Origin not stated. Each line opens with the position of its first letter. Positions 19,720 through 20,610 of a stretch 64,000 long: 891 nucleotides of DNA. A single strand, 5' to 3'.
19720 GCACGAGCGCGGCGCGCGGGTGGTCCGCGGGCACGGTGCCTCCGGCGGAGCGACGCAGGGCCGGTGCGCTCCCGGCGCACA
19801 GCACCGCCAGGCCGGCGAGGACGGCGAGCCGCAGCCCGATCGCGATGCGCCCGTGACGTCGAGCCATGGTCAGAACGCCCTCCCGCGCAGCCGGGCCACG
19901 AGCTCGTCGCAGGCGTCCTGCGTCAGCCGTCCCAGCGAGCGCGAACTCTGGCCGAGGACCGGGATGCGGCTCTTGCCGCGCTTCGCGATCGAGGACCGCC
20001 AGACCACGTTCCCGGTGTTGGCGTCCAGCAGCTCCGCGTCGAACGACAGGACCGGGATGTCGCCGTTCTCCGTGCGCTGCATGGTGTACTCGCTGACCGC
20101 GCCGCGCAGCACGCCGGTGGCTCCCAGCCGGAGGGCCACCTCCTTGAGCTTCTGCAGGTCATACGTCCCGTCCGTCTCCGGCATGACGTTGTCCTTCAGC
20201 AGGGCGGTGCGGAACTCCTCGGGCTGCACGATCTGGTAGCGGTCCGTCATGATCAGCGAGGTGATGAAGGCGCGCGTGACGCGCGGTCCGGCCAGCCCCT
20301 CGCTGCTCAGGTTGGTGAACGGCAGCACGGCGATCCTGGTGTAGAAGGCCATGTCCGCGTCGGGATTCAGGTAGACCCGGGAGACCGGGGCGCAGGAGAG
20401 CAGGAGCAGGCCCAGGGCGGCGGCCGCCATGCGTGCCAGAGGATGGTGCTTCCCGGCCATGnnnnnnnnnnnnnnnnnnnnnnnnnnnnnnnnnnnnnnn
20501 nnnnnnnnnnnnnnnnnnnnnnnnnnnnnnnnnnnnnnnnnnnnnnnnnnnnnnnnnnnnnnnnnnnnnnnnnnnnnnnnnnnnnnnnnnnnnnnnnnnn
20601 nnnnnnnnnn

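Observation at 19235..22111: Paralogous 'VLPF(E/T)N' lipoproteins plus a 549-aa beta-barrel embedded between cytochrome genes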

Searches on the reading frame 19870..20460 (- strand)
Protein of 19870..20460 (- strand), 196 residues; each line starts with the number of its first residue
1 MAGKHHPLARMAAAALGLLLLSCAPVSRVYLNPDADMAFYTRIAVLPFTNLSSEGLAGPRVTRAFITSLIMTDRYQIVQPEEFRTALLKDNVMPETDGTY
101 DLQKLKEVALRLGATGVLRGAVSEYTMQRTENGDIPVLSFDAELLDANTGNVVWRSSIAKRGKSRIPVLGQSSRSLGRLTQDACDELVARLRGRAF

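Call 4: search_protein_families(library=pfam, proteins=[window:19870-20460:-], max_evalue=1)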
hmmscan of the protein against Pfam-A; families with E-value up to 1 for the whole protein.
window:19870-20460:- (196 aa): 3 families
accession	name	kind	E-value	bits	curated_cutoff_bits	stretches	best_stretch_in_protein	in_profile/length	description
PF13036.11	LpoB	-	9.1e-06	26.1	22.3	1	43-155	32-142/147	Peptidoglycan-synthase activator LpoB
PF05643.16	GNA1162-like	-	0.014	15.4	25.9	1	43-159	14-127/185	Putative lipoprotein GNA1162-like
PF13590.11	DUF4136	-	0.21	12.4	32.8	1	120-163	86-129/152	Domain of unknown function (DUF4136)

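Call 5: search_protein_families(library=ncbifam, proteins=[window:19870-20460:-], max_evalue=1)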
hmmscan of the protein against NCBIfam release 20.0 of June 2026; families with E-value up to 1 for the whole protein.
window:19870-20460:- (196 aa): 2 families
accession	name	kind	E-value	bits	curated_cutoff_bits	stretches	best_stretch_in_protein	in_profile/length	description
TIGR02722.1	lp_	equivalog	0.0012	18.9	110.55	1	57-155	86-182/189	penicillin-binding protein activator LpoB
TIGR04510.1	mod_pep_cyc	subfamily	0.12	10.9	400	1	14-161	216-354/814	putative peptide modification system cyclase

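Call 7: find_homologous_proteins(query=window:19870-20460:-)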
Query window:19870-20460:- (196 aa): 156 proteins with E <= 0.001 among 1318 candidates; the best 120 are listed.
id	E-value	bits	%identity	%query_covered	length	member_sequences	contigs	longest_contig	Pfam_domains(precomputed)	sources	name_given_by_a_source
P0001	6.3e-122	422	100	100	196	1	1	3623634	PF13036.12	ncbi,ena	-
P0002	8.6e-109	379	90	98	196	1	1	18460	PF13036.12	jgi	jgi:TolB-like protein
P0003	1.2e-106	372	88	98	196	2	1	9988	PF13036.12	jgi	jgi:hypothetical protein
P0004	1.5e-106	372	89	98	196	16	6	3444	PF13036.12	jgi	jgi:TolB-like protein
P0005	5.6e-105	367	87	98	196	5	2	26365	PF13036.12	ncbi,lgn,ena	-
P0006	1.1e-102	360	86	100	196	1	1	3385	PF13036.12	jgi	jgi:TolB-like protein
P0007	1.3e-102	359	85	98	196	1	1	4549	PF13036.12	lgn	-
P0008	2.2e-102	359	85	100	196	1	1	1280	PF13036.12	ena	-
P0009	5.8e-102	357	84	100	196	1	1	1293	-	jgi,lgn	-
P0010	1.3e-99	350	81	100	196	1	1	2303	-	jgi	jgi:TolB-like protein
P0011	2.7e-87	309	73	100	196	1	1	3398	PF13036.12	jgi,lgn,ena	-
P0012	2.6e-86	306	76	87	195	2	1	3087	PF13036.12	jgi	jgi:hypothetical protein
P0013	1.2e-83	297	74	93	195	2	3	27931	PF13036.12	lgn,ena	-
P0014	7.6e-83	295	72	93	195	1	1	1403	PF13036.12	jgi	jgi:hypothetical protein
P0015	3.0e-77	277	70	87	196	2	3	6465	PF13036.12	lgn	-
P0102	3.0e-60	221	54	96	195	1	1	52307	PF13036.12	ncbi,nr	ncbi:MAG: hypothetical protein HZC42_09270 [Candidatus Eisenbacteria bacterium]|nr:hypothetical prot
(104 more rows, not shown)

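Call 9: find_encoding_contigs(protein=P0001, flank=10000, max_places=2)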
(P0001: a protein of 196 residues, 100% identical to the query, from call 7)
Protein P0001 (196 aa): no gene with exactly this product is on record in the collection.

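Call 10: find_encoding_contigs(protein=P0102, flank=10000, max_places=2)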
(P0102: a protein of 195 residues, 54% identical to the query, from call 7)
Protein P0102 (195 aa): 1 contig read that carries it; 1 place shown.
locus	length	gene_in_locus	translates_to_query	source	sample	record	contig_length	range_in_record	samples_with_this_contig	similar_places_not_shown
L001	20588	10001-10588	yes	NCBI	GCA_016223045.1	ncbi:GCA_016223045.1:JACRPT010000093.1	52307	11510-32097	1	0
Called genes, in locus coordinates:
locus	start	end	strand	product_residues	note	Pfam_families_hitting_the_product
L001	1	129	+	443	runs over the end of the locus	PF00501:AMP-binding (faint)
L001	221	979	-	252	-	-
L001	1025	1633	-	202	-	PF00174:Oxidored_molyb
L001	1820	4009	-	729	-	PF01578:Cytochrom_C_asm, PF16327:CcmF_C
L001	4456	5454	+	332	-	PF08450:SGL (faint), PF01436:NHL (weak), PF17170:DUF5128 (weak)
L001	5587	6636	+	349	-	PF14522:Cytochrome_C7 (faint), PF22113:Mtrc-MtrF_II-IV_dom (faint), PF09699:Paired_CXXCH_1 (faint)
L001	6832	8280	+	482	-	PF14522:Cytochrome_C7 (faint), PF14537:Cytochrom_c3_2 (faint), PF09699:Paired_CXXCH_1 (weak)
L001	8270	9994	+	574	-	-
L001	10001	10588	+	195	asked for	PF13036:LpoB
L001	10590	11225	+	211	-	-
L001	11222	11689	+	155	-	-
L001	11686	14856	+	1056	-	-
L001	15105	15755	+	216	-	PF01596:Methyltransf_3, PF13578:Methyltransf_24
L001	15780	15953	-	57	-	-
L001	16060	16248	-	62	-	PF12844:HTH_19, PF13413:HTH_25, PF13560:HTH_31, PF01381:HTH_3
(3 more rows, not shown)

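Call 30: search_solved_structures(query=A2, max_evalue=10, show_alignments=2)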
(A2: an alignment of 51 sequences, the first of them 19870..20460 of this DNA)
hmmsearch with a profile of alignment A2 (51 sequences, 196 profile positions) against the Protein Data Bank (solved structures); distinct sequences matched with E-value up to 10: 8.
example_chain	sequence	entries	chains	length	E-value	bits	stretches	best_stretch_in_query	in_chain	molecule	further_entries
5t11_A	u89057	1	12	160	6.3e-07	32.3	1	96-167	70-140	Uncharacterized protein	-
5t10_A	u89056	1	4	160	9.7e-07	31.7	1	97-167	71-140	Uncharacterized protein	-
5t0z_A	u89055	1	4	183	0.00011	25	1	38-180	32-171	Lipoprotein, putative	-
9h80_C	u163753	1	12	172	0.00012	24.8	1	102-180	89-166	PelC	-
4hrv_A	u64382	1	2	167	0.28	13.9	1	104-163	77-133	Putative lipoprotein GNA1162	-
4q6l_A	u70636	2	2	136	0.34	13.6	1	110-155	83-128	Penicillin-binding protein activator LpoB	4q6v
4q6z_A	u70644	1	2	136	0.91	12.2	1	110-155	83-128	Penicillin-binding protein activator LpoB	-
22vi_A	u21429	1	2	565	1.3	11.7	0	144-164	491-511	Quinohemoprotein alcohol dehydrogenase ADH-IIG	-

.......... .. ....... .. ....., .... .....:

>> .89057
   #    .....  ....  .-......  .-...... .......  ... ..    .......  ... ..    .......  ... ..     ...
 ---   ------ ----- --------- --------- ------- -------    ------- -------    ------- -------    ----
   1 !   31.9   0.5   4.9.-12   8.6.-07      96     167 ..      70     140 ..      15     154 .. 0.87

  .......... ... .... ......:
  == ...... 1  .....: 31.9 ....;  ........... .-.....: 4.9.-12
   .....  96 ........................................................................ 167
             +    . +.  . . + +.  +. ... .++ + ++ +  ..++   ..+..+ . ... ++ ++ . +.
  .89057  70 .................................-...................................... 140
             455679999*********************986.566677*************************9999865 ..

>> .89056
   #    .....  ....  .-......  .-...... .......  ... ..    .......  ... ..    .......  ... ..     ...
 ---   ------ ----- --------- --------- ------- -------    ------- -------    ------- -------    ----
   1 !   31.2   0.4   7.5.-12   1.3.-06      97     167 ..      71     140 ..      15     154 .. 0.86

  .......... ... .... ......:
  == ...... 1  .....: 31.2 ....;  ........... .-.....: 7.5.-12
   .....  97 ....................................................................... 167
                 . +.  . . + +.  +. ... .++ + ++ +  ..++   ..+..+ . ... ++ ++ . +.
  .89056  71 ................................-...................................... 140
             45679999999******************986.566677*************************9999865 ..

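Call 34: predict_structure(alignment_id=A2)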
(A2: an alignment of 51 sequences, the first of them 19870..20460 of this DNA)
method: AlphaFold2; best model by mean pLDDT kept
length: 196 residues; sequences in the alignment: 51
mean_pLDDT: 86.9   pTM: 0.78
mean pLDDT of the five models: 86.9, 85.8, 85.2, 84.4, 84.1
residues with pLDDT >= 90: 132; 70-90: 35; 50-70: 25; < 50: 4
segments of 3 or more residues with pLDDT < 50: none
pLDDT, mean of each block of 10 residues (from residue 1): 58 71 70 91 96 94 96 94 96 88 95 97 93 89 96 95 66 77 94 77
secondary structure, 60 per line:
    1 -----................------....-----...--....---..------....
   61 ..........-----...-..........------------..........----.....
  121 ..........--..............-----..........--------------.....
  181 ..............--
elements in order: H6-21 E28-31 E42-45 H57-70 E76-78 H80-89 H102-111 E116-130 E133-146 E152-161 H176-194

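Call 44: fold_search(model_id=the predicted structure, library=pdb)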
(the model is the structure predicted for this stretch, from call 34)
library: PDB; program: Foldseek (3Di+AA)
matches with E <= 10: 1340; with E <= 0.001: 59
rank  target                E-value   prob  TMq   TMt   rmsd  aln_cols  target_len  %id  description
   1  5t0z_D                9.4e-12  1.00  0.65  0.80   3.4       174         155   17  PelC from Geobacter metallireducens (released 2017-03-15)
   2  9h80_A                9.9e-12  1.00  0.60  0.75   3.8       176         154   20  Structure of the outer membrane exopolysaccharide transporter PelBC (released 2025-06-11)
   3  5t0z_C                1.1e-11  1.00  0.63  0.77   3.8       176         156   18  PelC from Geobacter metallireducens (released 2017-03-15)
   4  5t0z_B                3.2e-11  1.00  0.65  0.79   3.8       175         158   17  PelC from Geobacter metallireducens (released 2017-03-15)
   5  5t0z_A                3.6e-11  1.00  0.64  0.78   4.0       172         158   18  PelC from Geobacter metallireducens (released 2017-03-15)
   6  5t10_B                4.3e-11  1.00  0.58  0.79   3.3       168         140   19  PelC dodecamer from Paraburkholderia phytofirmans, space group P6 (released 2017-03-15)
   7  5t11_B                6.3e-11  1.00  0.59  0.81   3.6       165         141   21  PelC L103M dodecamer from Paraburkholderia phytofirmans, space group C2 (released 2017-03-15)
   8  5t10_C                8.0e-11  1.00  0.59  0.82   3.1       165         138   20  PelC dodecamer from Paraburkholderia phytofirmans, space group P6 (released 2017-03-15)
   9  5t11_I                9.1e-11  1.00  0.60  0.85   2.8       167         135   20  PelC L103M dodecamer from Paraburkholderia phytofirmans, space group C2 (released 2017-03-15)
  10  5t11_F                9.1e-11  1.00  0.58  0.83   3.0       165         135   19  PelC L103M dodecamer from Paraburkholderia phytofirmans, space group C2 (released 2017-03-15)
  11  5t10_A                1.2e-10  1.00  0.53  0.76   3.1       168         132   19  PelC dodecamer from Paraburkholderia phytofirmans, space group P6 (released 2017-03-15)
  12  5t11_H                2.4e-10  1.00  0.59  0.83   3.1       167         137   20  PelC L103M dodecamer from Paraburkholderia phytofirmans, space group C2 (released 2017-03-15)
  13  5t11_E                2.4e-10  1.00  0.60  0.83   2.8       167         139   20  PelC L103M dodecamer from Paraburkholderia phytofirmans, space group C2 (released 2017-03-15)
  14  5t11_G                2.9e-10  1.00  0.60  0.83   2.7       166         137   19  PelC L103M dodecamer from Paraburkholderia phytofirmans, space group C2 (released 2017-03-15)
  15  5t11_A                4.8e-10  1.00  0.60  0.85   2.6       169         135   20  PelC L103M dodecamer from Paraburkholderia phytofirmans, space group C2 (released 2017-03-15)
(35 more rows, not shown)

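Call 48: find_related_loci(query=A2, collection=genome_contigs, flank=10000)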
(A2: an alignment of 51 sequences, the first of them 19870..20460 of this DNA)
Query A2 (196 aa) in genome_contigs; peptide patterns used: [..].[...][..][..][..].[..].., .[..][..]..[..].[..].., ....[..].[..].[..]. (x = any residue, [..] = any of these).
38 stretches matched a pattern; 25 encode a relative of the query (tblastn E <= 1e-3); 25 distinct loci.
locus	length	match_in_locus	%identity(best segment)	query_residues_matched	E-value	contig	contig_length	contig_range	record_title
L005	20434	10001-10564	59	9-196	2e-73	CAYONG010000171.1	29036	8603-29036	MAG TPA_asm: uncultured bacterium isolate binchicken_co165_111 genome assembly, contig: k141_2741720, whole genome shotg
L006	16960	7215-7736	61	23-196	2e-72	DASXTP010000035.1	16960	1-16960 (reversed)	MAG TPA_asm: Candidatus Eisenbacteria bacterium isolate SMAG_U4695 k141_28006, whole genome shotgun sequence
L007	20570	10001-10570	54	8-196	5e-69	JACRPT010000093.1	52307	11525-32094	MAG: Candidatus Eisenbacteria bacterium isolate NC_groundwater_1994_Pr3_S-0.65um_72_3 SR2-18-Sp65_coassembly_scaffold_24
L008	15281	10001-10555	55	15-196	1e-68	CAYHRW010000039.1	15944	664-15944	MAG TPA_asm: uncultured bacterium isolate ERP119705_co14_70 genome assembly, contig: NODE_4031_length_15944_cov_10.19692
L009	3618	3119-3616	60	23-188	3e-65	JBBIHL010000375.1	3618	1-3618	MAG: Candidatus Eisenbacteria bacterium isolate PFF170222_bin_113 NODE_10026_length_3618_cov_5.783609, whole genome shot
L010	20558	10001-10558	54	13-196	5e-61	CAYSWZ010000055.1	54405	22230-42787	MAG TPA_asm: uncultured bacterium isolate binchicken_co279_112 genome assembly, contig: k141_4960122, whole genome shotg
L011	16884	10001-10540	55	16-196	2e-60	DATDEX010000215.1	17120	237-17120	MAG TPA_asm: Candidatus Eisenbacteria bacterium isolate SMAG_U211 k141_272051, whole genome shotgun sequence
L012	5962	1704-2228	52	22-196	2e-60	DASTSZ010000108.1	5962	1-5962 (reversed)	MAG TPA_asm: Candidatus Eisenbacteria bacterium isolate SMAG_U2293 k141_1181374, whole genome shotgun sequence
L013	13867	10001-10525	54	22-196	6e-60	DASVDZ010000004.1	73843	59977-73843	MAG TPA_asm: Candidatus Eisenbacteria bacterium isolate SMAG_U2047 k141_196309, whole genome shotgun sequence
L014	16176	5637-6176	52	18-196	1e-59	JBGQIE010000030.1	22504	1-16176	MAG: Candidatus Eisenbacteria bacterium isolate OBJ2_061818_070_56 k141_12264_length_22504_cov_14.0288, whole genome sho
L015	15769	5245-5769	52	23-196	2e-59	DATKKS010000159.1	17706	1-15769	MAG TPA_asm: Candidatus Saccharimonadales bacterium isolate SMAG_U14664 k141_164181, whole genome shotgun sequence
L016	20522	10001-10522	52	23-196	9e-58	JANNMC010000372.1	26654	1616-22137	MAG: Candidatus Eisenbacteria bacterium isolate SOY_38_concoct_21 SOY_38_k141_2187413, whole genome shotgun sequence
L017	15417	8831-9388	48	14-196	2e-57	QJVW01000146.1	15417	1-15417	MAG: Candidatus Eisenbacteria bacterium isolate SZUA-252 scaffold_6613, whole genome shotgun sequence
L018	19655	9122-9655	49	20-196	1e-56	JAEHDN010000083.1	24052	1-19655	MAG: Candidatus Eisenbacteria bacterium isolate EFPC_51 k127_3825806, whole genome shotgun sequence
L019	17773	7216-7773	47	15-196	3e-56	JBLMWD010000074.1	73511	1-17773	MAG: Bacteroidota bacterium isolate MAG293 PRJNA960887_bin15_renamed_73, whole genome shotgun sequence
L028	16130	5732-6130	25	30-164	3e-13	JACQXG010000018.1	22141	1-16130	MAG: Nitrospirae bacterium isolate NC_groundwater_1509_Pr4_B-0.1um_43_7 SR1-18-B1_scaffold_127882, whole genome shotgun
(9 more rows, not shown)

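Call 54: search_protein_families(library=pfam, proteins=[L028:723-2300:+, L028:2362-4632:+, L028:4620-5624:+, L028:5624-6232:+, L028:6353-8152:+, L028:8189-9820:+, L028:13207-14349:+, L028:14362-15729:+], max_evalue=0.01)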
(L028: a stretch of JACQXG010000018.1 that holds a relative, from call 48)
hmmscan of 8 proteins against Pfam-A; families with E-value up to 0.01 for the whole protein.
L028:723-2300:+ (525 aa): 5 families
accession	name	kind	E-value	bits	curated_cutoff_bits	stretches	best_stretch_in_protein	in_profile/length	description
PF10282.15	Lactonase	-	1.9e-14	54.1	21.7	2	186-294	8-120/344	Lactonase, 7-bladed beta-propeller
PF21783.3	YNCE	-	1e-08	35.4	27.1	1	190-306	219-330/339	YNCE-like beta-propeller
PF14321.11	DUF4382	-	2.7e-05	24.9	25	1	57-167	21-136/136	Domain of unknown function (DUF4382)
PF02239.22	Cytochrom_D1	-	6.5e-05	22.1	25.5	0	186-253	288-356/368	Cytochrome D1 heme domain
PF25174.1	Beta-prop_THOC3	-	0.00011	21.8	305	1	185-311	63-181/272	THOC3 beta-propeller domain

L028:2362-4632:+ (756 aa): 0 families

L028:4620-5624:+ (334 aa): 1 family
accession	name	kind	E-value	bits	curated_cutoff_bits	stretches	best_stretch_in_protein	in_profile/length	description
PF05643.16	GNA1162-like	-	0.00013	22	25.9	1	74-190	13-129/185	Putative lipoprotein GNA1162-like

L028:5624-6232:+ (202 aa): 2 families
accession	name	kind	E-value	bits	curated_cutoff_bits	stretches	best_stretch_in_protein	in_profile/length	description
PF13036.11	LpoB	-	0.00045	20.6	22.3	1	50-160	32-142/147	Peptidoglycan-synthase activator LpoB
PF05643.16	GNA1162-like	-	0.0079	16.2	25.9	1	48-164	12-127/185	Putative lipoprotein GNA1162-like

L028:6353-8152:+ (599 aa): 4 families
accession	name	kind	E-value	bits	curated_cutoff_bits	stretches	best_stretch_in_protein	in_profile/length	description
PF05643.16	GNA1162-like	-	4.4e-09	36.6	25.9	2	292-403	15-131/185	Putative lipoprotein GNA1162-like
PF17680.6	FlgO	-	1.6e-05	25.2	22.6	0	295-393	27-118/130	FlgO protein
PF03783.19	CsgG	-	2.5e-05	24.1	20.8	0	444-532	9-106/210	Curli production assembly/transport component CsgG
PF13036.11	LpoB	-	0.00014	22.2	22.3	0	338-396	81-143/147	Peptidoglycan-synthase activator LpoB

L028:8189-9820:+ (543 aa): 4 families
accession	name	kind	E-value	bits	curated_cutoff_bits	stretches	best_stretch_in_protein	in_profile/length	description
PF13145.12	Rotamase_2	-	1.4e-26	94.2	27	2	378-499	2-121/121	PPIC-type PPIASE domain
PF00639.27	Rotamase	-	7.4e-18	65.8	21.7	2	408-484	18-96/97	PPIC-type PPIASE domain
PF13616.12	Rotamase_3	-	2.7e-12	47.7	22.5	1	410-486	38-115/116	PPIC-type PPIASE domain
PF13624.11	SurA_N_3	-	0.00034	20.9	27.2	0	17-92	19-106/162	SurA-like N-terminal domain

L028:13207-14349:+ (380 aa): 2 families
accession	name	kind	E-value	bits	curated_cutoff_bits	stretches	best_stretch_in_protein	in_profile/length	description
PF09699.15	Paired_CXXCH_1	-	0.00011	22.3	20.6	1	340-378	8-38/41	Doubled CXXCH motif (Paired_CXXCH_1)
PF22113.1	Mtrc-MtrF_II-IV_dom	-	0.00012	22.1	30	0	334-378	116-165/176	Outer membrane cytochrome MtrC/MtrF-like, domains II/IV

L028:14362-15729:+ (455 aa): 5 families
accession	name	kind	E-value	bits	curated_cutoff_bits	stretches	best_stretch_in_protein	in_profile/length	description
PF09699.15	Paired_CXXCH_1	-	7.2e-13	48.4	20.6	1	355-403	9-38/41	Doubled CXXCH motif (Paired_CXXCH_1)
PF22113.1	Mtrc-MtrF_II-IV_dom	-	4e-11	43.2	30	1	288-440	24-167/176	Outer membrane cytochrome MtrC/MtrF-like, domains II/IV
PF14522.11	Cytochrome_C7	-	3.3e-07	30.4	24.8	0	394-436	13-66/67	Cytochrome c7 and related cytochrome c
PF22678.1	Cytochrom_c_NrfB-like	-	9.1e-05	23.3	27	0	355-426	1-69/89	Cytochrome c-type protein NrfB-like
PF14537.11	Cytochrom_c3_2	-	0.00017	22.5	25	0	295-365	8-70/79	Cytochrome c3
